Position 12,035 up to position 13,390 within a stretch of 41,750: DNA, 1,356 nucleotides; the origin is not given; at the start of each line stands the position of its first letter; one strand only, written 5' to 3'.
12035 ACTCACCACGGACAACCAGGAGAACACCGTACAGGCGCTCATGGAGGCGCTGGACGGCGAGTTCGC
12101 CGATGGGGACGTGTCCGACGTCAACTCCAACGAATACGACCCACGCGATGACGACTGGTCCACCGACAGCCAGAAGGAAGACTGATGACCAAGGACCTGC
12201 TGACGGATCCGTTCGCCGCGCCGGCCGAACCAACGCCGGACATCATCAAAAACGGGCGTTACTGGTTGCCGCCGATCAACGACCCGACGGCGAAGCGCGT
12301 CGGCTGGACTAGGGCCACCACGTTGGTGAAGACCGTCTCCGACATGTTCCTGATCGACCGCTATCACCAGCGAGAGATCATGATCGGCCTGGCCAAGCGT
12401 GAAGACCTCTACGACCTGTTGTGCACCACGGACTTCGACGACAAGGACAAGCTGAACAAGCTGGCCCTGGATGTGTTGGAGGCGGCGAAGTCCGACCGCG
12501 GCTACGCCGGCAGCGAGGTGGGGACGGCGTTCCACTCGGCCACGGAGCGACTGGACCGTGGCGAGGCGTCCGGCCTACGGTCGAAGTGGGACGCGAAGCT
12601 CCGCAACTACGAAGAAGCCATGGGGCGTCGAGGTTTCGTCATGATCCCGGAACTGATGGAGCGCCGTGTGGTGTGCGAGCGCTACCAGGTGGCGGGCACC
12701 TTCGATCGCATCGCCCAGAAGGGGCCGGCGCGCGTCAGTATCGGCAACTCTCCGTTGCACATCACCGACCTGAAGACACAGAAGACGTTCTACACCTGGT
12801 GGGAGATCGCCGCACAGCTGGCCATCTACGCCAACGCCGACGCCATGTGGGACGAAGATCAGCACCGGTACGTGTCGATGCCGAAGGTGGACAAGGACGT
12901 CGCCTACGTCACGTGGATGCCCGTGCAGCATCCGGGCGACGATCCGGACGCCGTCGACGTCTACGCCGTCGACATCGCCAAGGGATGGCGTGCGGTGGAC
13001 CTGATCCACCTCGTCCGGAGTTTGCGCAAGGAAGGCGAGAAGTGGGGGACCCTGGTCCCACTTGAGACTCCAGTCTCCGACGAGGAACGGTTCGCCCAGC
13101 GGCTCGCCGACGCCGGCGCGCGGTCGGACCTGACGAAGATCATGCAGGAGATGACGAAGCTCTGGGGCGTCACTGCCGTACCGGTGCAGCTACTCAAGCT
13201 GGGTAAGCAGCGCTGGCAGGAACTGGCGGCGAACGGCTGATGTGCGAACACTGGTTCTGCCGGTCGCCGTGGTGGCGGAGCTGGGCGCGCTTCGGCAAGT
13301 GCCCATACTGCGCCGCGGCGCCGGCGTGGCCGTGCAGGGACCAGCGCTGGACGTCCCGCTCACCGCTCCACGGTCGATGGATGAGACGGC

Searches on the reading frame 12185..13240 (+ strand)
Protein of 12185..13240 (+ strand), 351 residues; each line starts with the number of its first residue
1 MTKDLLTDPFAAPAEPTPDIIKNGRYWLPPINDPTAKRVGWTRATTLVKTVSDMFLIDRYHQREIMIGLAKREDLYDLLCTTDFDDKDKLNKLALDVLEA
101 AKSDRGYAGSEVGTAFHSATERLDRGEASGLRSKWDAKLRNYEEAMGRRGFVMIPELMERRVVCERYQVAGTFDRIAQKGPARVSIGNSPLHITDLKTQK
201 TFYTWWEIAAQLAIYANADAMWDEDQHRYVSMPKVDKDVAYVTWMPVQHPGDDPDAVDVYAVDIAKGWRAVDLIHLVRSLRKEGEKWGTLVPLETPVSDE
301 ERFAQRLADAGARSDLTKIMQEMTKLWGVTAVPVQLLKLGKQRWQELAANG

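Call 8: search_protein_families(library=pfam, proteins=[window:12185-13240:+], max_evalue=0.01)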
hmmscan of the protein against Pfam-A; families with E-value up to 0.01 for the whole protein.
window:12185-13240:+ (351 aa): 0 families

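Call 9: search_protein_families(library=phrogs, proteins=[window:12185-13240:+], max_evalue=0.001)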
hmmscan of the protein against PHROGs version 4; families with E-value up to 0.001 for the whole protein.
window:12185-13240:+ (351 aa): 2 families
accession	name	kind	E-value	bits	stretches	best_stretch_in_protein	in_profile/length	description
phrog_466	-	DNA, RNA and nucleotide metabolism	7.1e-51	174.9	1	12-327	106-429/446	exonuclease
phrog_298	-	DNA, RNA and nucleotide metabolism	3.5e-09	37.4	1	106-223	102-215/293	exonuclease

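Call 19: search_dna_similar(query=window:12185-13240:+, collection=phages, mode=protein, max_rows=40, rows=spread)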
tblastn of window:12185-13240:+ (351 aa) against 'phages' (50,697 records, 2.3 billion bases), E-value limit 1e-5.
Records with a match: 279; places in all: 279; records where one place covers at least 80% of the query: 48.
Best place of each record, by identity: <60% 279.
By first word of the organism name: Streptomyces 130; Mycobacterium 108; Gordonia 23; Corynebacterium 8; Nocardia 5; Rhodococcus 2; Mycolicibacterium 1; Skermania 1; Dulem 1.
By host as written in the record: Mycobacterium smegmatis mc2 155 66; Mycobacterium smegmatis mc#155 22; Streptomyces coelicolor 16; Streptomyces xanthochromogenes NRRL B-5410 16; Streptomyces griseus ATCC 10137 12; Gordonia terrae 3612 11; Streptomyces lividans JI 1326 10; Streptomyces sp. 10; and 40 more.
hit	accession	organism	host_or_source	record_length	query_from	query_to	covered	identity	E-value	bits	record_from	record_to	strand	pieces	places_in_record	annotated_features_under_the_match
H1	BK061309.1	Mycobacterium phage McProf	Mycobacterium chelonae strain ATCC 35752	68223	17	293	79%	30.5%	1e-13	78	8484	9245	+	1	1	15: Cas4 family exonuclease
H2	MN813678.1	Mycobacterium phage Lephleur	Mycobacterium smegmatis mc2 155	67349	13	328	90%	26.1%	1e-9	66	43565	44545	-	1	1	50: hypothetical protein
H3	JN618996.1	Mycobacterium phage Arbiter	Mycobacterium smegmatis mc2 155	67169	13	328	90%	25.9%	2e-9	65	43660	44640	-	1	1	49: hypothetical protein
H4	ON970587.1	Mycobacterium phage Phantasmagoria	Mycobacterium smegmatis mc#155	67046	13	328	90%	25.9%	2e-9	65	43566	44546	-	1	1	50: Cas4 family exonuclease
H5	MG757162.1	Mycobacterium phage Opia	Mycobacterium smegmatis mc2 155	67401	13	328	90%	25.9%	5e-9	64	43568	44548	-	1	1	hypothetical protein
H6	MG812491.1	Mycobacterium phage ItsyBitsy1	Mycobacterium smegmatis mc2 155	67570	13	328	90%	25.9%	6e-9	64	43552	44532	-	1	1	hypothetical protein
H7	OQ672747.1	Streptomyces phage phiScoe3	Streptomyces coelicolor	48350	14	301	82%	28.1%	8e-10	66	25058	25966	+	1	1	Cas4 family exonuclease | hypothetical protein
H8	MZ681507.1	Gordonia phage Puppers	Gordonia terrae 3612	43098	10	246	68%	32.3%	2e-14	81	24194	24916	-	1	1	31: hypothetical protein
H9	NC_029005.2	Streptomyces phage phiSAJS1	Streptomyces avermitilis ATCC 31267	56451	9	246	68%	29.7%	2e-13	77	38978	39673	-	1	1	exonuclease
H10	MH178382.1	Streptomyces phage Salete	Streptomyces griseus ATCC 10137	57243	13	246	67%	29.7%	3e-14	80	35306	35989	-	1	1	44: hypothetical protein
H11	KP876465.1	Streptomyces phage YDN12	Streptomyces griseus subsp. griseus ...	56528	13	246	67%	29.3%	7e-14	79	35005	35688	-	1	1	hypothetical protein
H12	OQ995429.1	Streptomyces phage Provolone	Streptomyces bicolor NRRL B-3897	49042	14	219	59%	32.2%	2e-8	62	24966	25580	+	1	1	33: Cas4-family exonuclease | 32: hypothetical protein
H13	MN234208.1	Streptomyces phage Alvy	Streptomyces lividans JI 1326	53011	11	248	68%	27.8%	2e-7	59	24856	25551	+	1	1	33: exonuclease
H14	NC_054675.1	Streptomyces phage Saftant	Streptomyces griseofuscus ATCC 23916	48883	14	246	66%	28.2%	2e-8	62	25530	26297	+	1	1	32: exonuclease | 31: hypothetical protein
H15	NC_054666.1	Streptomyces phage Caelum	Streptomyces lividans JI 1326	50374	13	244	66%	28.1%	4e-6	55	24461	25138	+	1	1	32: exonuclease | 31: hypothetical protein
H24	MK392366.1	Streptomyces phage Janus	Streptomyces xanthochromogenes NRRL ...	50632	6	218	61%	28.7%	3e-6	55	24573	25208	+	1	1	32: exonuclease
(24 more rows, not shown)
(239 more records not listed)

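Call 20: get_annotated_region(hit=H24, flank=6000)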
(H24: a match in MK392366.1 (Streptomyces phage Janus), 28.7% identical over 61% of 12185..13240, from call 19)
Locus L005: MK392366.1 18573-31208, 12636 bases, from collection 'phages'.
description: Streptomyces phage Janus, complete genome.
organism: Streptomyces phage Janus (NCBI taxid 2510525)
taxonomy: Viruses; Duplodnaviria; Heunggongvirae; Uroviricota; Caudoviricetes; Arquatrovirinae; Janusvirus; Janusvirus janus
host: Streptomyces xanthochromogenes NRRL B-5410; source: soil; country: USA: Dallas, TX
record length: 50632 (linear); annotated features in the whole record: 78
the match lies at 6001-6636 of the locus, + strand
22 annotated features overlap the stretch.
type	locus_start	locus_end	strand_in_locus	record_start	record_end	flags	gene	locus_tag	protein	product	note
CDS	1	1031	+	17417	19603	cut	23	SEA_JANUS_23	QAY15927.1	minor tail protein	-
CDS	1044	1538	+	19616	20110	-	24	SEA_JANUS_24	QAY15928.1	hypothetical protein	-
CDS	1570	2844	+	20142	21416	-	25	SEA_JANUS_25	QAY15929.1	minor tail protein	-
CDS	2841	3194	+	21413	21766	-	26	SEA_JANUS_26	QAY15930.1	hypothetical protein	-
CDS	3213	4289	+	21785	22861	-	27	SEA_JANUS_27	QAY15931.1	endolysin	lysin A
CDS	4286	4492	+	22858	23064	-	28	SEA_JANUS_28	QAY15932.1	hypothetical protein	-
CDS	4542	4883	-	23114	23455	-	29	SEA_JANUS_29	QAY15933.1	DNA binding protein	-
CDS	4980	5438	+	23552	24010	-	30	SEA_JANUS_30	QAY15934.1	immunity repressor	-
CDS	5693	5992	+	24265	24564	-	31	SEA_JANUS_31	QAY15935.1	hypothetical protein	-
CDS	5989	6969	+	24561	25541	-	32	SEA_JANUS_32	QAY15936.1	exonuclease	-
CDS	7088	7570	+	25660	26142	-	33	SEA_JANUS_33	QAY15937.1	hypothetical protein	-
CDS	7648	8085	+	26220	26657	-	34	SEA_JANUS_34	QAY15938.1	hypothetical protein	-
CDS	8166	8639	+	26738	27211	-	35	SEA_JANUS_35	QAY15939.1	deoxycytidylate deaminase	-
CDS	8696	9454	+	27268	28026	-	36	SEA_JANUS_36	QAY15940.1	DnaB-like dsDNA helicase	-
CDS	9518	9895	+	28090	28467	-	37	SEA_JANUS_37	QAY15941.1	holliday junction resolvase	Holliday junction resolvase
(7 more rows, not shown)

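Call 21: get_annotated_region(hit=H8, flank=6000)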
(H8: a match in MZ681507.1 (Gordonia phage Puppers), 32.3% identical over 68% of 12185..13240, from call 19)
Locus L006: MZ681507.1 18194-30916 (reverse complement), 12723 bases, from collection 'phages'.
description: Gordonia phage Puppers, complete genome.
organism: Gordonia phage Puppers (NCBI taxid 2873524)
taxonomy: Viruses; Duplodnaviria; Heunggongvirae; Uroviricota; Caudoviricetes; Gustavvirus
host: Gordonia terrae 3612; source: soil; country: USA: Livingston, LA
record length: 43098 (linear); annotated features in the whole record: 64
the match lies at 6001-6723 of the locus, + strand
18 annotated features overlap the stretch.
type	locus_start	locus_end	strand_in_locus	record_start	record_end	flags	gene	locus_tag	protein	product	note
CDS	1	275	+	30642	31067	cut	38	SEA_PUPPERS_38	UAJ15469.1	hypothetical protein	-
CDS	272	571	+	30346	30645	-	37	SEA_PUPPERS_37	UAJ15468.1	hypothetical protein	-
CDS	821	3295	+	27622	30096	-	36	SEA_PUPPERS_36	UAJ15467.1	DNA primase/helicase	-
CDS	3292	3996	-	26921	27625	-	35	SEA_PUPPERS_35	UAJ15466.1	lysin B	-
CDS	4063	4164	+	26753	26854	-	34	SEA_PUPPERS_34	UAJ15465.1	hypothetical protein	-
CDS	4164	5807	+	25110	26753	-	33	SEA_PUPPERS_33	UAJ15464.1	DNA helicase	-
CDS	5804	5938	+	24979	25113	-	32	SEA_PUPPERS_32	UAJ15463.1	hypothetical protein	-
CDS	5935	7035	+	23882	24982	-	31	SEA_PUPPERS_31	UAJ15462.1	hypothetical protein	-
CDS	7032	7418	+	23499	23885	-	30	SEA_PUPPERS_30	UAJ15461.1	membrane protein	-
CDS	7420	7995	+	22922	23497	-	29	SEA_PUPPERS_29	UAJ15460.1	hypothetical protein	-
CDS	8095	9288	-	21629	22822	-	28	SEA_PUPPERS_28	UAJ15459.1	hypothetical protein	-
CDS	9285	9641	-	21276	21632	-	27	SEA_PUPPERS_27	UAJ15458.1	hypothetical protein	-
CDS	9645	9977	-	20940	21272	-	26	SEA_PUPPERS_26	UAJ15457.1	hypothetical protein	-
CDS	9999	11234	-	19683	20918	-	25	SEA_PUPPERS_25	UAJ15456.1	hypothetical protein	-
CDS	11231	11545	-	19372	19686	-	24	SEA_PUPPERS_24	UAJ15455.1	hypothetical protein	-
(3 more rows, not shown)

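Call 22: get_annotated_region(hit=H9, flank=6000)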
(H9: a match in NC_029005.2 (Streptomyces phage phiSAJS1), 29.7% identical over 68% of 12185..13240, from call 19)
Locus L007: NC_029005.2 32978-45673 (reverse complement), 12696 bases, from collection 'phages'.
description: Streptomyces phage phiSAJS1, complete genome.
organism: Streptomyces phage phiSAJS1 (NCBI taxid 1755682)
taxonomy: Viruses; Duplodnaviria; Heunggongvirae; Uroviricota; Caudoviricetes; Woodruffvirus
host: Streptomyces avermitilis ATCC 31267; source: -; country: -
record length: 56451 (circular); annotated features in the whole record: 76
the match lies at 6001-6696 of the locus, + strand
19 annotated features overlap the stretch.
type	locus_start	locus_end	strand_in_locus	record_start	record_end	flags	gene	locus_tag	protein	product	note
CDS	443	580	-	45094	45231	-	-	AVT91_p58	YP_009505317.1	hypothetical protein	gp58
CDS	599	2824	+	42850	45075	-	-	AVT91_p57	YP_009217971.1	DNA primase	gp57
CDS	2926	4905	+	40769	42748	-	-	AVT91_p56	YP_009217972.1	DNA polymerase I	gp56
CDS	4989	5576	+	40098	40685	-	-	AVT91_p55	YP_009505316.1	hypothetical protein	gp55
CDS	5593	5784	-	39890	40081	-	-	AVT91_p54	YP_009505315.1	hypothetical protein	gp54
CDS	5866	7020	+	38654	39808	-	-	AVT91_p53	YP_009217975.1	exonuclease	gp53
CDS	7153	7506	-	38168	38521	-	-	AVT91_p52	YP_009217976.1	hypothetical protein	gp52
CDS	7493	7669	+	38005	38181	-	-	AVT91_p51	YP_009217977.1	hypothetical protein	gp51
CDS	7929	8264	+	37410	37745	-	-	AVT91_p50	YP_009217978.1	MazG-like pyrophosphatase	gp50; B. burgdorferi predicted coding region BB0760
CDS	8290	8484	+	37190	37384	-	-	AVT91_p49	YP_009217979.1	hypothetical protein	gp49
CDS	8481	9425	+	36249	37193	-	-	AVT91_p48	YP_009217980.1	hypothetical protein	gp48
CDS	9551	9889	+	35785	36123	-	-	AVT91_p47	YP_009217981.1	hypothetical protein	gp47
CDS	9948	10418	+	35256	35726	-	-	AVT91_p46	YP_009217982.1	transcriptional regulator WhiB-like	gp46; Sporulation regulatory protein WhiB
CDS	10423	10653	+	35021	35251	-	-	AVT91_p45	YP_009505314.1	hypothetical protein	gp45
CDS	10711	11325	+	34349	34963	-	-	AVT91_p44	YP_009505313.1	HNH endonuclease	gp44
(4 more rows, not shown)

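Call 43: search_dna_similar(query=L006:7420-7995:+, collection=phages, mode=protein, max_rows=40, rows=spread, max_evalue=0.001)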
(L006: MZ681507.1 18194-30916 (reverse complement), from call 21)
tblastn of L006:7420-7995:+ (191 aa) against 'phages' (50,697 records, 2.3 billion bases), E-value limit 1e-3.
Records with a match: 204; places in all: 204; records where one place covers at least 80% of the query: 0.
Best place of each record, by identity: >=99% 2; <60% 202.
By first word of the organism name: Mycobacterium 144; Gordonia 30; Streptomyces 13; Corynebacterium 8; Nocardia 2; Tsukamurella 2; Rhodococcus 2; Mycolicibacterium 2; Skermania 1.
By host as written in the record: Mycobacterium smegmatis mc2 155 87; Mycobacterium smegmatis mc#155 29; Gordonia terrae 3612 15; Gordonia rubripertincta NRRL B-16540 7; Gordonia terrae NRRL B-16283 6; Mycobacterium sp. 6; Streptomyces griseus subsp. griseus ATCC 10137 6; Streptomyces griseus ATCC 10137 5; and 25 more.
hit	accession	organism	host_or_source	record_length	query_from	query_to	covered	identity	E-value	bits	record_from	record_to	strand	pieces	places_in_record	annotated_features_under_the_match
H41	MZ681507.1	Gordonia phage Puppers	Gordonia terrae 3612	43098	66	191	66%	100.0%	2e-78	259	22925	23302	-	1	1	29: hypothetical protein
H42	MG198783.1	Gordonia phage Mahdia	Gordonia terrae 3612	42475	67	190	65%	51.2%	3e-26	110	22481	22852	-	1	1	hypothetical protein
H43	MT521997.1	Gordonia phage Upyo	Gordonia terrae 3612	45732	67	190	65%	45.6%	6e-23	100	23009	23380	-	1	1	28: hypothetical protein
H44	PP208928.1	Mycobacterium phage HarveySr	Mycobacterium smegmatis mc#155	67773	67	188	64%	43.9%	2e-19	91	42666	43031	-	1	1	48: hypothetical protein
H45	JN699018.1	Mycobacterium phage Kamiyu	Mycobacterium smegmatis mc2 155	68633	67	188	64%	43.9%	2e-19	91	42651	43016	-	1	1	48: hypothetical protein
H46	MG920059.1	Mycobacterium phage Baloo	Mycobacterium smegmatis mc2 155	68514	67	188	64%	43.9%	3e-19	90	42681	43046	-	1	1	48: hypothetical protein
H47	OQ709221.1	Mycobacterium phage Casbah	Mycobacterium smegmatis mc#155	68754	67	188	64%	43.9%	7e-19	89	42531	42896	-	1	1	47: hypothetical protein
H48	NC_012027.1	Mycobacterium phage Phlyer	Mycobacterium smegmatis mc2 155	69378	67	188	64%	43.9%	9e-19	89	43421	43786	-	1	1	48: gp48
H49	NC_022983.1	Mycobacterium phage Bernardo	Mycobacterium smegmatis mc2 155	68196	67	188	64%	43.1%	1e-18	89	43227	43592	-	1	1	49: hypothetical protein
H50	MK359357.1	Mycobacterium phage RomaT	Mycobacterium smegmatis mc2 155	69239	67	188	64%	43.1%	1e-18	89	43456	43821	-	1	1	48: hypothetical protein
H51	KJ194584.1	Mycobacterium phage Heathcliff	Mycobacterium smegmatis mc2 155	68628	67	188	64%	43.1%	1e-18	89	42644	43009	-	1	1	48: hypothetical protein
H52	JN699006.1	Mycobacterium phage Akoma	Mycobacterium smegmatis mc2 155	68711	67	188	64%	43.1%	1e-18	89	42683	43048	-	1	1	48: hypothetical protein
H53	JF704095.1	Mycobacterium phage Daisy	Mycobacterium smegmatis mc2 155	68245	67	188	64%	43.1%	3e-18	87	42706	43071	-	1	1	48: hypothetical protein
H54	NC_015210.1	Tsukamurella phage TPA2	Tsukamurella paurometabola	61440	67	188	64%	40.3%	2e-16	82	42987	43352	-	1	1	hypothetical protein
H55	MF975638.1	Streptomyces phage Abt2graduatex2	Streptomyces griseus ATCC 10137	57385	80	191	59%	39.3%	4e-15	78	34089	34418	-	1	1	hypothetical protein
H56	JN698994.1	Mycobacterium phage DS6A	Mycobacterium tuberculosis mc2 7000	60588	67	190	65%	35.5%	2e-10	65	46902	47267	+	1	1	72: hypothetical protein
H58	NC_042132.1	Gordonia phage Sour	Gordonia terrae NRRL B-16283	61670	67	186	63%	34.7%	5e-13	72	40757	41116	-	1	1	48: hypothetical protein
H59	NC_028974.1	Streptomyces phage YDN12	Streptomyces griseus subsp. griseus ...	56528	79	182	54%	39.4%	5e-15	78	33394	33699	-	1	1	hypothetical protein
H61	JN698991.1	Mycobacterium phage Hedgerow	Mycobacterium smegmatis mc2 155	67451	67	190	65%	32.5%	4e-6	52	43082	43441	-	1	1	49: hypothetical protein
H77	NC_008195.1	Mycobacterium phage Cooper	Mycobacterium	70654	67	176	58%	31.8%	2e-4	47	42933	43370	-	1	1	gp46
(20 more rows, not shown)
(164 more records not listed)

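Call 44: get_annotated_region(hit=H48, flank=9000)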
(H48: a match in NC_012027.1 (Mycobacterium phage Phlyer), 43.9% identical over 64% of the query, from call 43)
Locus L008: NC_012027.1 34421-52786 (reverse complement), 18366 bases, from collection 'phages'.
description: Mycobacterium phage Phlyer, complete genome.
organism: Mycobacterium phage Phlyer (NCBI taxid 591487)
taxonomy: Viruses; Duplodnaviria; Heunggongvirae; Uroviricota; Caudoviricetes; Bclasvirinae; Pipefishvirus
host: Mycobacterium smegmatis mc2 155; source: soil; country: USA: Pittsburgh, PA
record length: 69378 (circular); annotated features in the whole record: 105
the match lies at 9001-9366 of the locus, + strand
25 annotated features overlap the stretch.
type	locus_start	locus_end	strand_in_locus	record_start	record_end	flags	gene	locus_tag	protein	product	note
CDS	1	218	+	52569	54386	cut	58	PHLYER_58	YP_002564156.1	gp58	phi:0000115 - DNA directed DNA polymerase activity; Pol I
CDS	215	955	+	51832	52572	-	57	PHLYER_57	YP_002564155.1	gp57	phi:0000326 - phage function unknown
CDS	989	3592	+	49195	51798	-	56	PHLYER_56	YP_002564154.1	DNA polymerase/primase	phi:0000114 - DNA helicase activity; RepA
CDS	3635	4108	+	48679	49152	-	55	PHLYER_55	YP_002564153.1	gp55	phi:0000326 - phage function unknown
CDS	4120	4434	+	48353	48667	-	54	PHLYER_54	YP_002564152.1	gp54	phi:0000326 - phage function unknown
CDS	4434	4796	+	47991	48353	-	53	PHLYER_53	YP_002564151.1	gp53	phi:0000326 - phage function unknown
CDS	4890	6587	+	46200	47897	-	52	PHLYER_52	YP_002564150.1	DNA helicase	phi:0000114 - DNA helicase activity; helicase type III restriction subunit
CDS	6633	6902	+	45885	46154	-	51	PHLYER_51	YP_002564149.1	gp51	phi:0000326 - phage function unknown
CDS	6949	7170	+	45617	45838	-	50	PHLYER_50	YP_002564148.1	gp50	phi:0000326 - phage function unknown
CDS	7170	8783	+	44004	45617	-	49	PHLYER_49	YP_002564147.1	exonuclease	phi:0000326 - phage function unknown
CDS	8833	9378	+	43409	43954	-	48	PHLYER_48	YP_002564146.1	gp48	phi:0000326 - phage function unknown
CDS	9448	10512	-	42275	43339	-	47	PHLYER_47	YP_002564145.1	endolysin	LysB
CDS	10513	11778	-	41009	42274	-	46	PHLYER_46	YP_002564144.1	endolysin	LysA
CDS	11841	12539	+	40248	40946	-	45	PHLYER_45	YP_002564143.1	gp45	phi:0000326 - phage function unknown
CDS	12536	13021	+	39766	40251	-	44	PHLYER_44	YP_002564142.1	HTH DNA binding protein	phi:0000326 - phage function unknown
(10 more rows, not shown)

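Call 45: get_annotated_region(hit=H56, flank=9000)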
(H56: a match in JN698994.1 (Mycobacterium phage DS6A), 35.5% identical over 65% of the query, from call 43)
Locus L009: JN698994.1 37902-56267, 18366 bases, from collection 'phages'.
description: Mycobacterium phage DS6A, complete genome.
organism: Mycobacterium phage DS6A (NCBI taxid 45764)
taxonomy: Viruses; Duplodnaviria; Heunggongvirae; Uroviricota; Caudoviricetes; Hnatkovirus; Hnatkovirus DS6A
host: Mycobacterium tuberculosis mc2 7000; source: -; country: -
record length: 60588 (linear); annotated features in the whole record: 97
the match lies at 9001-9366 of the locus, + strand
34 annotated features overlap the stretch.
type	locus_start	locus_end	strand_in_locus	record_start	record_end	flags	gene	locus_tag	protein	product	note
CDS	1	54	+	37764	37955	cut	54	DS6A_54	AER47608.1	hypothetical protein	gp54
CDS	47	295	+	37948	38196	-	55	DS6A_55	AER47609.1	hypothetical protein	gp55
CDS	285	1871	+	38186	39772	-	56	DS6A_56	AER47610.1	tyrosine integrase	gp56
CDS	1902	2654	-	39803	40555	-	57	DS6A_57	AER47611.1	hypothetical protein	gp57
CDS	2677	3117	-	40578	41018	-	58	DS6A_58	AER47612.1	hypothetical protein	gp58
CDS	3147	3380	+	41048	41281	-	59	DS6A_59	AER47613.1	hypothetical protein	gp59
CDS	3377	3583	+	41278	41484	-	60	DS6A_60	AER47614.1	hypothetical protein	gp60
CDS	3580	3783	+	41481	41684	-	61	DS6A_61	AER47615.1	hypothetical protein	gp61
CDS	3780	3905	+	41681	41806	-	62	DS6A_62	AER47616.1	hypothetical protein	gp62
CDS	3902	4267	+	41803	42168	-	63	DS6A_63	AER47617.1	hypothetical protein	gp63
CDS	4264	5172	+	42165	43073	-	64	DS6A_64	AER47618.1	hypothetical protein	gp64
CDS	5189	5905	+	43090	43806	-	65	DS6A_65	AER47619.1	hypothetical protein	gp65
CDS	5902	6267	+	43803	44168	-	66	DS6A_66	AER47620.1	hypothetical protein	gp66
CDS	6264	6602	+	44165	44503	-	67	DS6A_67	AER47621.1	hypothetical protein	gp67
CDS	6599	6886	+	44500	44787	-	68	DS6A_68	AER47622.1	hypothetical protein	gp68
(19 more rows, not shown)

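Call 46: get_annotated_region(hit=H59, flank=9000)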
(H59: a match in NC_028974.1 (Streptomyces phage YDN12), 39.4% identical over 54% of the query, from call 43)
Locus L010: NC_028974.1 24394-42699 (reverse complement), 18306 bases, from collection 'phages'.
description: Streptomyces phage YDN12, complete genome.
organism: Streptomyces phage YDN12 (NCBI taxid 1636183)
taxonomy: Viruses; Duplodnaviria; Heunggongvirae; Uroviricota; Caudoviricetes; Woodruffvirus; Woodruffvirus YDN12
host: Streptomyces griseus subsp. griseus ATCC 10137; source: soil; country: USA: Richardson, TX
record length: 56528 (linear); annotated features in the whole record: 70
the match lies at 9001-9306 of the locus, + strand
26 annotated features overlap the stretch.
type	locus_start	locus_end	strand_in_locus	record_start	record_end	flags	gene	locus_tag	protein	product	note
CDS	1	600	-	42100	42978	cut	-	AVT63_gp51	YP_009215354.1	hypothetical protein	-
CDS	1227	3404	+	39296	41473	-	-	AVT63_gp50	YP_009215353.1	DNA primase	-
CDS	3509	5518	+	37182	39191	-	-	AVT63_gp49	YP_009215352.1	DNA polymerase I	DNA Pol I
CDS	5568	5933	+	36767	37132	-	-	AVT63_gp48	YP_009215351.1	hypothetical protein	-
CDS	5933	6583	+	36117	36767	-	-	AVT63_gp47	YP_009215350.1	hypothetical protein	-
CDS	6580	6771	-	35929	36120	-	-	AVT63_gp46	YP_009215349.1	HTH DNA binding protein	HTH DNA binding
CDS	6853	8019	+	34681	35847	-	-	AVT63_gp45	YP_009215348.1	exonuclease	-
CDS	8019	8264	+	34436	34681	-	-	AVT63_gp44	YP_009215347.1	hypothetical protein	-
CDS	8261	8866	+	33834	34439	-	-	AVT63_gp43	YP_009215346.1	peptidase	-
CDS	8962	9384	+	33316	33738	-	-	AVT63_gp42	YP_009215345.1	hypothetical protein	-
CDS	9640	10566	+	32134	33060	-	-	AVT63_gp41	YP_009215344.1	hypothetical protein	-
CDS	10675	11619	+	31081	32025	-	-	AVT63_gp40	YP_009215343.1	DNA methylase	-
CDS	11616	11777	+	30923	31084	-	-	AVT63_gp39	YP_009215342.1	hypothetical protein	-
CDS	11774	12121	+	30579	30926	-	-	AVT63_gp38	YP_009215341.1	hypothetical protein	-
CDS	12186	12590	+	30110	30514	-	-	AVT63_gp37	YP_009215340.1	transcriptional regulator WhiB-like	WhiB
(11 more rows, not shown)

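Call 48: search_protein_families(library=phrogs, proteins=[L008:8833-9378:+, L009:8992-9465:+, L010:8962-9384:+, L006:7420-7995:+], max_evalue=0.01)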
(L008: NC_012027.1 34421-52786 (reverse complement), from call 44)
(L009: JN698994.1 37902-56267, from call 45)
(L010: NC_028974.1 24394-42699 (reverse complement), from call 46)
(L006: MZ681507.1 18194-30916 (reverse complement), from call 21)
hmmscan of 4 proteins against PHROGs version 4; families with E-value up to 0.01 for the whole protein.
L008:8833-9378:+ (181 aa): 1 family
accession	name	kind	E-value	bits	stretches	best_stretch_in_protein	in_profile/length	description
phrog_870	-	unknown function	3.2e-65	220.6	1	1-180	2-175/176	-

L009:8992-9465:+ (157 aa): 1 family
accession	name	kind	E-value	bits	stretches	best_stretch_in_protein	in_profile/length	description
phrog_870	-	unknown function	6e-35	122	1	2-124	49-174/176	-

L010:8962-9384:+ (140 aa): 1 family
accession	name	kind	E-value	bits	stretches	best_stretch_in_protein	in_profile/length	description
phrog_870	-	unknown function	5.9e-40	138.3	1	2-121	49-173/176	-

L006:7420-7995:+ (191 aa): 1 family
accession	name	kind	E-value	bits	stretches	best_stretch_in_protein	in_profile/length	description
phrog_870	-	unknown function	3.2e-40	139.2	1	1-191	2-176/176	-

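Call 49: search_protein_families(library=pfam, proteins=[L008:8833-9378:+, L009:8992-9465:+, L010:8962-9384:+, L006:7420-7995:+], max_evalue=0.1)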
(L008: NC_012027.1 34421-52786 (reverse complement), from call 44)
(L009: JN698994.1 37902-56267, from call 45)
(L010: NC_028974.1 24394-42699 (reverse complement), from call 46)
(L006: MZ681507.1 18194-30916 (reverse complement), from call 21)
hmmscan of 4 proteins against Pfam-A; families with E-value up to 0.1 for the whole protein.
L008:8833-9378:+ (181 aa): 0 families

L009:8992-9465:+ (157 aa): 0 families

L010:8962-9384:+ (140 aa): 0 families

L006:7420-7995:+ (191 aa): 0 families

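Call 57: search_solved_structures(query=A2, max_evalue=10)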
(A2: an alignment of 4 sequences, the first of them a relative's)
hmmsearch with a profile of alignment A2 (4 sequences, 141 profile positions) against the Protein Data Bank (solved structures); distinct sequences matched with E-value up to 10: 6.
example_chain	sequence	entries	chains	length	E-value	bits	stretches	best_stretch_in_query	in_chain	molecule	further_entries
8ro0_O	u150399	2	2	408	0.01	18.8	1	87-126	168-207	Pre-mRNA-splicing factor RBM22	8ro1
6zym_P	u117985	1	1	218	0.049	16.6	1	88-121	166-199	Pre-mRNA-splicing factor RBM22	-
6qdv_M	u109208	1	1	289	0.076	15.9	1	89-121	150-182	Pre-mRNA-splicing factor RBM22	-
5mqf_P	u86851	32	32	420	0.13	15.2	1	89-121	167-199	Pre-mRNA-splicing factor RBM22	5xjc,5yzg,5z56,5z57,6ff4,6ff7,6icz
9r8v_P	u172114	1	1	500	0.16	14.9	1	89-121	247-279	Pre-mRNA-splicing factor RBM22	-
9hig_F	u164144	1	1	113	1.1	12.2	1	28-55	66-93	Small ribosomal subunit protein bS6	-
